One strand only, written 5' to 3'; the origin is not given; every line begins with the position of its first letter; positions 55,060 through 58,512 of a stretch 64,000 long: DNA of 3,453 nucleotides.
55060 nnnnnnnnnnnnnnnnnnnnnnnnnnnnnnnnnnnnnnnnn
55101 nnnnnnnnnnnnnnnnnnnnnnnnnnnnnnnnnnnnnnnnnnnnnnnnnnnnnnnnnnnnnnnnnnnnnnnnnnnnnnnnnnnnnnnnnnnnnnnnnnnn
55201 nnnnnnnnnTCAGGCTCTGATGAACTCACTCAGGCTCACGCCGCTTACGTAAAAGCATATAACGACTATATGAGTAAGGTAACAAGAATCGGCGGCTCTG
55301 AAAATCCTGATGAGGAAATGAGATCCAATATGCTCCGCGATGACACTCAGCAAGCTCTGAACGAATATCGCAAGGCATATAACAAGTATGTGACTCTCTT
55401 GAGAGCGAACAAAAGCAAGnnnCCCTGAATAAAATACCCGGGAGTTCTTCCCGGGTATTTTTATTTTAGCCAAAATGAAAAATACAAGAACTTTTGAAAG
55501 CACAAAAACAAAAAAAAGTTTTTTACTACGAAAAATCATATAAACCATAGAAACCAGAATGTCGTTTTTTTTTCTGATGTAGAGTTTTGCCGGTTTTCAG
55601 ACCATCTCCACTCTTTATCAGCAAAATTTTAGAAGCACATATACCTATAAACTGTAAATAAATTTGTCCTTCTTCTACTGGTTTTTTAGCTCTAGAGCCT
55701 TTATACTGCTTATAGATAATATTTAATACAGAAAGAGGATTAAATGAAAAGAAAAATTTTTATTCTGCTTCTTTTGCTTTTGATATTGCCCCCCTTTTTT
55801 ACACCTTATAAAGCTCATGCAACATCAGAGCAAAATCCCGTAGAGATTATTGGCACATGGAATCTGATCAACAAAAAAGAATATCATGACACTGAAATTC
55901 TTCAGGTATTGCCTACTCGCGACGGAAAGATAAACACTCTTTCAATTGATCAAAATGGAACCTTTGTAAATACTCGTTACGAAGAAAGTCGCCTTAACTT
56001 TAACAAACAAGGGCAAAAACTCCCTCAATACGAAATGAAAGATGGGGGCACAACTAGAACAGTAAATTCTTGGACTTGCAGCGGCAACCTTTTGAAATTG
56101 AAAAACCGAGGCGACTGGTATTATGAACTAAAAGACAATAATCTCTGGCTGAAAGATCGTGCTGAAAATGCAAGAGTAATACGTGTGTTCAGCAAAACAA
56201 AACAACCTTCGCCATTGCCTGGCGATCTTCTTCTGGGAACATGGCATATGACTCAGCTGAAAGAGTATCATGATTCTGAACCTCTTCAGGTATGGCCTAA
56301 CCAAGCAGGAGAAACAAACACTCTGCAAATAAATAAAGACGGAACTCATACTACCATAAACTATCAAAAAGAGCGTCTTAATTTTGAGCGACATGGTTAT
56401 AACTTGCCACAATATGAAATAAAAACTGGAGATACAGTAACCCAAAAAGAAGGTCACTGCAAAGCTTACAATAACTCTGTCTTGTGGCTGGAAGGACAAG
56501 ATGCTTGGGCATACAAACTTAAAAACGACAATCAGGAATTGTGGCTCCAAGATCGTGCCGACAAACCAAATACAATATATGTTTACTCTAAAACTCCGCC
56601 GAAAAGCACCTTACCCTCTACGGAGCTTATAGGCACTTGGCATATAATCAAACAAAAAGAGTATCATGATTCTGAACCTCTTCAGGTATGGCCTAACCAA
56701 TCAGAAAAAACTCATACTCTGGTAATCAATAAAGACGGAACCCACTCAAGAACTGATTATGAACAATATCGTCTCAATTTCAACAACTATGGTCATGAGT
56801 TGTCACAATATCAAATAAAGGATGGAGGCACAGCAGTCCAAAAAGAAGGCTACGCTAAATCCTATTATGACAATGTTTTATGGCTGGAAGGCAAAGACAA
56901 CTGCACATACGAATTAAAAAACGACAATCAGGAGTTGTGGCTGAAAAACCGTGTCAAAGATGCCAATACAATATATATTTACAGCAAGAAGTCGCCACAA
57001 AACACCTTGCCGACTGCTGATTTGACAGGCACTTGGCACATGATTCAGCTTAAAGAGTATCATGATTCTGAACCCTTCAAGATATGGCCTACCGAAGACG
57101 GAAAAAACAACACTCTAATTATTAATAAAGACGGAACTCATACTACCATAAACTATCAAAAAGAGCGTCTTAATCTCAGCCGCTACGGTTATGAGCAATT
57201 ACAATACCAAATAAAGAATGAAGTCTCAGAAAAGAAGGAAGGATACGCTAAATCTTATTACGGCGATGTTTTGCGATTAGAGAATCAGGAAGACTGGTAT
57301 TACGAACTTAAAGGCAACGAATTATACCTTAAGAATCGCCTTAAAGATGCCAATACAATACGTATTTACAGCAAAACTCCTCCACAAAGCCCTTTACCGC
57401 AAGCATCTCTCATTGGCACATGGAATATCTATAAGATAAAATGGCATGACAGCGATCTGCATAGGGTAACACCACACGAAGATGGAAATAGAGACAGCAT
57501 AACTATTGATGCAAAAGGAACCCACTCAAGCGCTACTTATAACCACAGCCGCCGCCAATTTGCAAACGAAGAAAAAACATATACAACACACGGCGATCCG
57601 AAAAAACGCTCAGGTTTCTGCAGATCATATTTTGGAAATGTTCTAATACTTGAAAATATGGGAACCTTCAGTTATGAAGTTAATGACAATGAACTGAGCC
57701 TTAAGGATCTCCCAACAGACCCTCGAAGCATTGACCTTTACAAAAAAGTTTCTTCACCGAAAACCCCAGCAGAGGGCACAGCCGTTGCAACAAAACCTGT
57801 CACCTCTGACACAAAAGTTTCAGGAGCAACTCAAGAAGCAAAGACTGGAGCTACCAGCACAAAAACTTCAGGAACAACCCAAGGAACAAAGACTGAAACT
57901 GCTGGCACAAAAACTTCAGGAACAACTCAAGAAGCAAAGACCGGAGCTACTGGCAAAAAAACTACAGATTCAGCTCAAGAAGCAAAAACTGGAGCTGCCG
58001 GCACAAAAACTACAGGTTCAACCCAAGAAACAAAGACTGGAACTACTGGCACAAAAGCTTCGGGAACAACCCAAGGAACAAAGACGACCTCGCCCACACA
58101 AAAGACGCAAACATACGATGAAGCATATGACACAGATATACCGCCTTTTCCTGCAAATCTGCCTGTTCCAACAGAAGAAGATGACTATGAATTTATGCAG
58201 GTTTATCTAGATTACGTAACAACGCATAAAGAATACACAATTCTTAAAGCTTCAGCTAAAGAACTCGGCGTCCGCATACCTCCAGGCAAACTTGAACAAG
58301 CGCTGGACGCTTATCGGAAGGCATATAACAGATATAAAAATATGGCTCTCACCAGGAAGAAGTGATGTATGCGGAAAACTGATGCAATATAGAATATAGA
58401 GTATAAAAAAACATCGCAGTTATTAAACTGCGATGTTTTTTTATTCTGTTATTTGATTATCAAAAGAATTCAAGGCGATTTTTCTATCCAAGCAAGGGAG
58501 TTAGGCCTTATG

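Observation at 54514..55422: Glycine-zipper-rich membrane/secreted protein ending in a domain shared with its 873-aa neighbour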

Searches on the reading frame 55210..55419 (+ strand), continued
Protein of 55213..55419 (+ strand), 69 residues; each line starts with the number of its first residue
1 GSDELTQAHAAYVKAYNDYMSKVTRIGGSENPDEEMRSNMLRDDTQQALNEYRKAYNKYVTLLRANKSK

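Call 72: find_encoding_contigs(protein=P0105, flank=6000, max_places=3)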
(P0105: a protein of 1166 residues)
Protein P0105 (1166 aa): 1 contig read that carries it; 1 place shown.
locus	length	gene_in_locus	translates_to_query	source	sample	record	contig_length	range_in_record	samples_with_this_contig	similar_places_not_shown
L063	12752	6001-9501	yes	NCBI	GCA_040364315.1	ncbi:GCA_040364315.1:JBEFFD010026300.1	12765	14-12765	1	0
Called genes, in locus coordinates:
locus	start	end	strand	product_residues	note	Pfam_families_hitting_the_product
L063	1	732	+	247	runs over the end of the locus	?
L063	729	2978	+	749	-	-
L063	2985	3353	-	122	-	-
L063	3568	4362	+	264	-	-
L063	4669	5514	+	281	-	-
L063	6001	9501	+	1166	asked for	-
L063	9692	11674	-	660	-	PF12801:Fer4_5, PF00881:Nitroreductase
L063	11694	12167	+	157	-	PF01928:CYTH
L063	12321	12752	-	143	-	?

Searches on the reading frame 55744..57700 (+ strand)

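Call 16: search_protein_families(library=pfam, proteins=[window:55744-57700:+], max_evalue=10)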
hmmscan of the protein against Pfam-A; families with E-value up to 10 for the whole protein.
window:55744-57700:+ (652 aa): 9 families
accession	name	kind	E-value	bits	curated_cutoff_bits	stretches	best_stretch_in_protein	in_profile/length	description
PF24491.1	DUF7586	-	0.00077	19.9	27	1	44-78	54-85/85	Domain of unknown function (DUF7586)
PF10008.16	DUF2251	-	0.0023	18.6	25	1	406-474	17-84/94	Uncharacterized protein conserved in bacteria (DUF2251)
PF08798.16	CRISPR_assoc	-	0.003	18.2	25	1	262-309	41-91/223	CRISPR associated protein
PF14671.11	DSPn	-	0.0035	18.2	28.2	1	268-340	59-127/140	Dual specificity protein phosphatase, N-terminal half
PF23163.1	CSD_RNase_II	-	0.0054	17.1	24.3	0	50-74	14-38/60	CSD-like barrel domain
PF25670.1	Phage_tail_C_2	-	0.075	13.5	27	0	392-447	70-119/133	Phage tail protein C-terminal domain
PF02211.21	NHase_beta_C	-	0.21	12.5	27.7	1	221-279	31-88/98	Nitrile hydratase beta subunit, C-terminal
PF23887.1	Phage_Gene47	-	0.26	11.3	27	1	453-473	28-46/65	Phage L5 gene 47-like protein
PF24243.1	Phage_tail_C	-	3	7.7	23.7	1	404-412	16-24/26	Phage tail tip domain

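Call 61: search_solved_structures(query=window:55744-57700:+, max_evalue=1)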
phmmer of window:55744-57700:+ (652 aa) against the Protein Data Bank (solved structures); distinct sequences matched with E-value up to 1: 0.

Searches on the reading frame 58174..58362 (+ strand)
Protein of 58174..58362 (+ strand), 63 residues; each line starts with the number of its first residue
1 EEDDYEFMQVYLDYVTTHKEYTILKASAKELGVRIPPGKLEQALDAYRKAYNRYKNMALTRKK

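Call 16: search_protein_families(library=pfam, proteins=[window:58174-58362:+], max_evalue=10)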
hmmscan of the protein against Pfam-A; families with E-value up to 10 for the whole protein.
seq(63 aa): 1 family
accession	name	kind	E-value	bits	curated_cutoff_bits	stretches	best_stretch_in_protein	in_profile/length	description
PF09907.15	HigB_toxin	-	0.082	13.6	27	1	4-22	54-72/74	HigB_toxin, RelE-like toxic component of a toxin-antitoxin system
